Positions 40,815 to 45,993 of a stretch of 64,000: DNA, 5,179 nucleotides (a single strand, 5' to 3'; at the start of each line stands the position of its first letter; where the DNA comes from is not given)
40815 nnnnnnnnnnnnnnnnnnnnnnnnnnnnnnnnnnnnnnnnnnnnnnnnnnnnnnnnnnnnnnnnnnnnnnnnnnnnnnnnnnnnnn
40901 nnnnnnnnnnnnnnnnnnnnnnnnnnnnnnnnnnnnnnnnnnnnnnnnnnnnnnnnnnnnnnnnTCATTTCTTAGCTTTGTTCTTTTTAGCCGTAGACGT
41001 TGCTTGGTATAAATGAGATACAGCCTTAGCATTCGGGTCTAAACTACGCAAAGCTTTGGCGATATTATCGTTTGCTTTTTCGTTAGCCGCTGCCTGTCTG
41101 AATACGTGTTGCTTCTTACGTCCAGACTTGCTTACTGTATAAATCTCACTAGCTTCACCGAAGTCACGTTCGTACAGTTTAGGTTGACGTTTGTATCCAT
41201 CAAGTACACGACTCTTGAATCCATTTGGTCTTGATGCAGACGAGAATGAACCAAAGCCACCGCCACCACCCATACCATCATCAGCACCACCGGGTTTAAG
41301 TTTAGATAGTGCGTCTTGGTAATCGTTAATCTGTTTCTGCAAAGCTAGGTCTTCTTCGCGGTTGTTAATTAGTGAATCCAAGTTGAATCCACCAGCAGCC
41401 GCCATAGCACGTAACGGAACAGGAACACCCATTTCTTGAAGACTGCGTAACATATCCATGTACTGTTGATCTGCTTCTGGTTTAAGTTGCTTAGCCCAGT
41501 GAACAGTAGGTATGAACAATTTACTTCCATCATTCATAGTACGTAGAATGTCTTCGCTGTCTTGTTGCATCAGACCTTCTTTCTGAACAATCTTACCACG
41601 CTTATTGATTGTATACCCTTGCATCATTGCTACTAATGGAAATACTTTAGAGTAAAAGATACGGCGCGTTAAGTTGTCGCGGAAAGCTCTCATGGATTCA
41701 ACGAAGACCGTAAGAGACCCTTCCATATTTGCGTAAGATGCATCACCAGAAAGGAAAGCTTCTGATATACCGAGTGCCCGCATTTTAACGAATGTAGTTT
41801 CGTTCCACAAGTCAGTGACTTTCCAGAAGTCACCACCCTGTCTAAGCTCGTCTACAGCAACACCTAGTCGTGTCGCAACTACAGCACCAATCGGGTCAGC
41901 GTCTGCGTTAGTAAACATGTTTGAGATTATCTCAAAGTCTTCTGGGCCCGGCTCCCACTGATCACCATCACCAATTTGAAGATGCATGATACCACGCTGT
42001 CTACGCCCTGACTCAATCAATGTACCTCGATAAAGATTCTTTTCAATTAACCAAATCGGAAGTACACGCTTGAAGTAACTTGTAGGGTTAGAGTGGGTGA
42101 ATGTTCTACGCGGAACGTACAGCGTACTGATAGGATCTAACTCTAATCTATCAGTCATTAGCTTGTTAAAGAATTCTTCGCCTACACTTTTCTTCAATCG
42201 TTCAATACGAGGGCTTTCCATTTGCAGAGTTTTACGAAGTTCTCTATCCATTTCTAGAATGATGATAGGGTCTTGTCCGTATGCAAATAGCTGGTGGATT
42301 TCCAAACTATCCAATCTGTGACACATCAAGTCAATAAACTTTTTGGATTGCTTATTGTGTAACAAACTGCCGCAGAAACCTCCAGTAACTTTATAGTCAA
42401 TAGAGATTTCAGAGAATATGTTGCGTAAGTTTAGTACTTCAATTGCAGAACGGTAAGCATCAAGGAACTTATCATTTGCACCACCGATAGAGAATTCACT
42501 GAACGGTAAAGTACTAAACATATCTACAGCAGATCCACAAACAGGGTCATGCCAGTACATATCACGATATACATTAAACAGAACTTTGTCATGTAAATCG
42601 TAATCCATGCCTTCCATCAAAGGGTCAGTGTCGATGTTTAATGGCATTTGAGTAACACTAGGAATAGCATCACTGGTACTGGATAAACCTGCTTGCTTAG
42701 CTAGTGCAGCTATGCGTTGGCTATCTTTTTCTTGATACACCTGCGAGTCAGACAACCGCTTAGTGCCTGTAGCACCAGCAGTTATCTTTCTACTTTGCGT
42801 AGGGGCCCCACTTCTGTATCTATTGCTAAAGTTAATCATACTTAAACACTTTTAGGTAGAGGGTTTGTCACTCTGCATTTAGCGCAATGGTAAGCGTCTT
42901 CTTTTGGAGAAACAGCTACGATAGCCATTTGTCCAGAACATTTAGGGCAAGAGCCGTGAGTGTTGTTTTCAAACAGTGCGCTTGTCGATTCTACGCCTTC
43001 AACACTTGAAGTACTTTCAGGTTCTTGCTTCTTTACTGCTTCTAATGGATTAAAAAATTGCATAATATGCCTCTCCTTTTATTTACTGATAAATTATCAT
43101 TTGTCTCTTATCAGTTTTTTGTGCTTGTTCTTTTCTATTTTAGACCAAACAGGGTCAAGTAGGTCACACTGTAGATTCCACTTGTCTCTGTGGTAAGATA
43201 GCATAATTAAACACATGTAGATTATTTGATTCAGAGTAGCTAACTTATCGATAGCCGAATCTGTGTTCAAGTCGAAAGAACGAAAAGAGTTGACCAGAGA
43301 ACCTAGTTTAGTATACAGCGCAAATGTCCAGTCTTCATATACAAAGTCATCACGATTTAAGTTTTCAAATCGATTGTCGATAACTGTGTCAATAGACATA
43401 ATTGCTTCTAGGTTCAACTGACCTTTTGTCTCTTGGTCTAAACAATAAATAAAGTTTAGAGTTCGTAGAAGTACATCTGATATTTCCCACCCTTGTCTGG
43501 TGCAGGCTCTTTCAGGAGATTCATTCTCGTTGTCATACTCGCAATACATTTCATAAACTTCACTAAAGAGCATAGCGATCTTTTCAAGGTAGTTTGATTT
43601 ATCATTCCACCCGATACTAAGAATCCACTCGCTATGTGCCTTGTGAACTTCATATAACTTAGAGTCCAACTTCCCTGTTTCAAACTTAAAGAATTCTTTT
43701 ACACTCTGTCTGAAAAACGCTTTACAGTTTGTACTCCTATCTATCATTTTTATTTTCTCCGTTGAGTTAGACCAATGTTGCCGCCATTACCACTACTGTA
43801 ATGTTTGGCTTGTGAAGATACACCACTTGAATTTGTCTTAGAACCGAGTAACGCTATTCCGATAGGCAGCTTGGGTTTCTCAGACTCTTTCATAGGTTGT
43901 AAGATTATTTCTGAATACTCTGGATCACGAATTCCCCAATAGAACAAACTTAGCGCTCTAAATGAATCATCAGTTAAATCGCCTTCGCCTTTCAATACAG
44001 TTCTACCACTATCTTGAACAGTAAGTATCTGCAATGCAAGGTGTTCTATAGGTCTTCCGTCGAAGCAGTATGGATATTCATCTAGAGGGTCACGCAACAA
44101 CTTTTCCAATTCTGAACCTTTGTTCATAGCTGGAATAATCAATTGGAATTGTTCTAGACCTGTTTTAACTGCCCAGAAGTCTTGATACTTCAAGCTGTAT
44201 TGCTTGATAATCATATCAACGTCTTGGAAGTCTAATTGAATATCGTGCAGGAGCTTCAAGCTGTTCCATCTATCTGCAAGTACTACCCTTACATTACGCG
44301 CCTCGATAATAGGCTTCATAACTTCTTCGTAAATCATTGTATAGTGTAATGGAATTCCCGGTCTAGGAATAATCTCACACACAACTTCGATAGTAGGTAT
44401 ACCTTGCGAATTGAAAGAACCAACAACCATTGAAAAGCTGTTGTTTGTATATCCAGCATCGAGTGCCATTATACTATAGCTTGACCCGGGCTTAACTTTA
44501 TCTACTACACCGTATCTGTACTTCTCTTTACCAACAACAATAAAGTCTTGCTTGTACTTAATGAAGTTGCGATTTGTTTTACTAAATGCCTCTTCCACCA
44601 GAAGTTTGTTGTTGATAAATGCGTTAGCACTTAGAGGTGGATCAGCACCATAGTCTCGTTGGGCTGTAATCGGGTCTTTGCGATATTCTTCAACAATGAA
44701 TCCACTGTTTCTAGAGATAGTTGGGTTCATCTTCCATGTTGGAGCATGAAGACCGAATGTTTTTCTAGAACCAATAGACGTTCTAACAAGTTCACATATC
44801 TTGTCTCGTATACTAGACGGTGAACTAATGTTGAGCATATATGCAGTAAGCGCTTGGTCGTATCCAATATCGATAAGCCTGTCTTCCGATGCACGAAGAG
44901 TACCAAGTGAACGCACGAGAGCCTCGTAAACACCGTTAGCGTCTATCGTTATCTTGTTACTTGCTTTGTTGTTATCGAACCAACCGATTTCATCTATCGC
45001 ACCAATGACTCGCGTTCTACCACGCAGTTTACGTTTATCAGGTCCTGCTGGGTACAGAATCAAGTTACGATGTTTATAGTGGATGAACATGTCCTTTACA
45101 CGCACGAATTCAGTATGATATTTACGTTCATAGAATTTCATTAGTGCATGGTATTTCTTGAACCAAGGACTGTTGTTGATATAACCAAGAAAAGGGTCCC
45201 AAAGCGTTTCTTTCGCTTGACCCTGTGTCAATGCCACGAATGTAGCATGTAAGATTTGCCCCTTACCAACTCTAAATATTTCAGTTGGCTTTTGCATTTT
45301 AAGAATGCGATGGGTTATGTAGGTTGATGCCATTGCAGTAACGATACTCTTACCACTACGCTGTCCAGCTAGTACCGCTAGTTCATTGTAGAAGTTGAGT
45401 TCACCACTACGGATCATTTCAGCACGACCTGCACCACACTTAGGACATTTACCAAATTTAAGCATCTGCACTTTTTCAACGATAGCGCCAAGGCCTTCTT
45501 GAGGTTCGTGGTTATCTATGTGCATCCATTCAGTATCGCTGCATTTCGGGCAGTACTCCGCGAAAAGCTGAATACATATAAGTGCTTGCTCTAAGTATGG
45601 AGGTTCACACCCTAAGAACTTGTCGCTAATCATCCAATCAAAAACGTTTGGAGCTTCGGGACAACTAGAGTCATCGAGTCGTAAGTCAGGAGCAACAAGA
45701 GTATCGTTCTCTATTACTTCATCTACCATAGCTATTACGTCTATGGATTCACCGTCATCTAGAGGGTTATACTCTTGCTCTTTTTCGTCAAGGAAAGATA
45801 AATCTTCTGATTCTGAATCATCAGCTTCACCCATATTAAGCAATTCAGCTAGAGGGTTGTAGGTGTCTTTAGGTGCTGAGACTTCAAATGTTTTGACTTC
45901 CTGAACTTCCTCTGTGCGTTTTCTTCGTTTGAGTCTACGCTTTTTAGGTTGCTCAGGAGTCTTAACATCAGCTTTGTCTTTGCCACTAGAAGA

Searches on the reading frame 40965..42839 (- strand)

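Call 11: search_protein_families(library=phrogs, proteins=[window:40965-42839:-], max_evalue=0.00001)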
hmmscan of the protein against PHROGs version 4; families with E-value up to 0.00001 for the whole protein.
window:40965-42839:- (624 aa): 1 family
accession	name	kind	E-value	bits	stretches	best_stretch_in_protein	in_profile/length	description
phrog_16240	-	head and packaging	9.1e-219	729.2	1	9-609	13-633/643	portal protein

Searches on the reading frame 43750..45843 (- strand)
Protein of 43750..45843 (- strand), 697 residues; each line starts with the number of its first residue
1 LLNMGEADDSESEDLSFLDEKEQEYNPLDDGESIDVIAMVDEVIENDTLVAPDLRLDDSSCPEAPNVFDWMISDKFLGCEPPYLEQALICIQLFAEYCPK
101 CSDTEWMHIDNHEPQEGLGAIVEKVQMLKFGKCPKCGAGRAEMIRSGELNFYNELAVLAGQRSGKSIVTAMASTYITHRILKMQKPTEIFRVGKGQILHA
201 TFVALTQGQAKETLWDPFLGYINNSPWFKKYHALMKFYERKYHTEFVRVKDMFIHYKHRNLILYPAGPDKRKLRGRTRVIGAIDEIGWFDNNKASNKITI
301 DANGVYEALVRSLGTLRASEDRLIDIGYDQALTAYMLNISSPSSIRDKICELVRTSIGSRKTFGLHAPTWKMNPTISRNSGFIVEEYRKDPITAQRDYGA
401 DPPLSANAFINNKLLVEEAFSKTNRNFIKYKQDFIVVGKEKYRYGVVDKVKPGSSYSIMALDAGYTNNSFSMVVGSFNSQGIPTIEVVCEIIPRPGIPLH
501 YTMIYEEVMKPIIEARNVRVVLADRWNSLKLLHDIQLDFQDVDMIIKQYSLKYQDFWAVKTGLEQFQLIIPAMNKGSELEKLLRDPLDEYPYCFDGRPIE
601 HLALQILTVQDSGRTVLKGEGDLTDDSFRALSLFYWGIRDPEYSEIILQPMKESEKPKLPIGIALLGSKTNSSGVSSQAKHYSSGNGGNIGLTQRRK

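Call 11: search_protein_families(library=phrogs, proteins=[window:43750-45843:-], max_evalue=0.00001)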
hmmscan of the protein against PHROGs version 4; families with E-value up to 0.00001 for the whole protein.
window:43750-45843:- (697 aa): 2 families
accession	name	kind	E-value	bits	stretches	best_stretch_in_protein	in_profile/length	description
phrog_17415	-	head and packaging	3.2e-255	850.5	2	163-656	407-898/940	terminase large subunit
phrog_2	-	head and packaging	3.1e-10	40.5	1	153-642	278-596/807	terminase large subunit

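Call 13: search_dna_similar(query=window:43750-45843:-, collection=phages, mode=protein, max_rows=25)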
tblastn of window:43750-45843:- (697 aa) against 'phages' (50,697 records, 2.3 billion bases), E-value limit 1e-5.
Records with a match: 189; places in all: 190; records where one place covers at least 80% of the query: 93.
Best place of each record, by identity: 60-80% 1; <60% 188.
By first word of the organism name: Streptomyces 71; Erwinia 49; Pseudomonas 14; Dickeya 8; Microcystis 8; Thermus 6; Rhizobium 5; Burkholderia 5; Xanthomonas 4; Rhodococcus 3; and 11 more.
By host as written in the record: Erwinia amylovora 43; Streptomyces griseus ATCC 10137 33; Streptomyces lividans JI 1326 27; - 9; Pseudomonas putida KT2440 and Paw85 9; Dickeya solani MK10 6; Burkholderia cenocepacia 4; Streptomyces sanglieri UNT16F27A 4; and 31 more.
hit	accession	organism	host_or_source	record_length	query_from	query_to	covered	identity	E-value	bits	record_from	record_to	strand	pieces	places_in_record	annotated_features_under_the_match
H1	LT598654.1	Phage NCTB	surface water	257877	24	697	97%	68.2%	0e+0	1008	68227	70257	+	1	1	Phage protein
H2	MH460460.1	Dickeya phage vB_DsoM_JA13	Dickeya solani MK10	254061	21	697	97%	49.2%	8e-167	694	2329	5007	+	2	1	putative terminase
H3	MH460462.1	Dickeya phage vB_DsoM_JA33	Dickeya solani MK10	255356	28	697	96%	49.6%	9e-167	694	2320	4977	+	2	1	putative terminase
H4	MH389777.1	Dickeya phage vB_DsoM_JA11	Dickeya solani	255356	28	697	96%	49.6%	9e-167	694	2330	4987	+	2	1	putative terminase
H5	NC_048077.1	Dickeya phage vB_DsoM_JA11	Dickeya solani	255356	28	697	96%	49.6%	9e-167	694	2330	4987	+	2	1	terminase large subunit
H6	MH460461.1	Dickeya phage vB_DsoM_JA29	Dickeya solani MK10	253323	28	686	95%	49.6%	5e-165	689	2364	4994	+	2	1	putative terminase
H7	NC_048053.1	Dickeya phage vB_DsoM_JA29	Dickeya solani MK10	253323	28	686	95%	49.6%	5e-165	689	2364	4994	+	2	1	terminase large subunit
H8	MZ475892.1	Erwinia phage pEa_SNUABM_34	Erwinia amylovora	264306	28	654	90%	49.5%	8e-156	654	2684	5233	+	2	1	hypothetical protein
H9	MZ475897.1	Erwinia phage pEa_SNUABM_21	Erwinia amylovora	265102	28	654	90%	49.5%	8e-156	654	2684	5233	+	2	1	hypothetical protein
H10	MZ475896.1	Erwinia phage pEa_SNUABM_7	Erwinia amylovora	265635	28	654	90%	49.5%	8e-156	654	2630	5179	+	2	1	hypothetical protein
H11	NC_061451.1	Erwinia phage pEa_SNUABM_7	Erwinia amylovora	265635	28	654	90%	49.5%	8e-156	654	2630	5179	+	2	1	terminase large subunit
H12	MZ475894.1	Erwinia phage pEa_SNUABM_46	Erwinia amylovora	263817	28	654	90%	49.5%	1e-155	654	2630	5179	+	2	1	hypothetical protein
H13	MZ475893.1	Erwinia phage pEa_SNUABM_45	Erwinia amylovora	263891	28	654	90%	49.5%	1e-155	654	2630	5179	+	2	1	hypothetical protein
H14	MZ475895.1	Erwinia phage pEa_SNUABM_14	Erwinia amylovora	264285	28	654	90%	49.5%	1e-155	654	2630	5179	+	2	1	hypothetical protein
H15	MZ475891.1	Erwinia phage pEa_SNUABM_13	Erwinia amylovora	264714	28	654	90%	49.5%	1e-155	654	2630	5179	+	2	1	hypothetical protein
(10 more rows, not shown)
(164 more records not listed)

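Call 34: get_annotated_region(hit=H1, flank=20000)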
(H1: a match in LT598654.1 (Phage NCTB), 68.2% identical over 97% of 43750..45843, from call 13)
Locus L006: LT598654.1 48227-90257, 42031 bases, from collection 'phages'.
description: Phage NCTB genome assembly, complete genome: monopartite.
organism: Phage NCTB (NCBI taxid 1857647)
taxonomy: Viruses; Duplodnaviria; Heunggongvirae; Uroviricota; Caudoviricetes
host: -; source: surface water; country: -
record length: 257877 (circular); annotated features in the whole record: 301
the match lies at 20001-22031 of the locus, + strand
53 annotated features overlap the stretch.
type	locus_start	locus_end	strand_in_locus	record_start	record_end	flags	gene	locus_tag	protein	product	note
CDS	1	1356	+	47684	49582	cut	-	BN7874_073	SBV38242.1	Phage protein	-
CDS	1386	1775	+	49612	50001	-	-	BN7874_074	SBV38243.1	hypothetical protein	-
CDS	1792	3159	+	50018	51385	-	-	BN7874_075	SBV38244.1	hypothetical protein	-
CDS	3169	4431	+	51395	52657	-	-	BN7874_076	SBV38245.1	hypothetical protein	-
CDS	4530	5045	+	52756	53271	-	-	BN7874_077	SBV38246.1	hypothetical protein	-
CDS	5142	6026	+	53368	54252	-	-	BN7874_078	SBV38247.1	Phage protein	-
CDS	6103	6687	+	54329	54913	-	-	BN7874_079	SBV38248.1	Large-conductance mechanosensitive channel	-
CDS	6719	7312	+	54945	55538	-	-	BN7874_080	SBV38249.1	hypothetical protein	-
CDS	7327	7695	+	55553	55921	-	-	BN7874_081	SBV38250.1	hypothetical protein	-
CDS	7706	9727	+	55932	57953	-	-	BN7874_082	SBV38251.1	DNA gyrase subunit B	-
CDS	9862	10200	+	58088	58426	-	-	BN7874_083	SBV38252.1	hypothetical protein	-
CDS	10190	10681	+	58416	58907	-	-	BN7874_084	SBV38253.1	hypothetical protein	-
CDS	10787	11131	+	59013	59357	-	-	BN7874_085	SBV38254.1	hypothetical protein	-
CDS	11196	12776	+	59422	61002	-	-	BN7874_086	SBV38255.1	DNA gyrase subunit A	-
CDS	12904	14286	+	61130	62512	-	-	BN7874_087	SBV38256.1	hypothetical protein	-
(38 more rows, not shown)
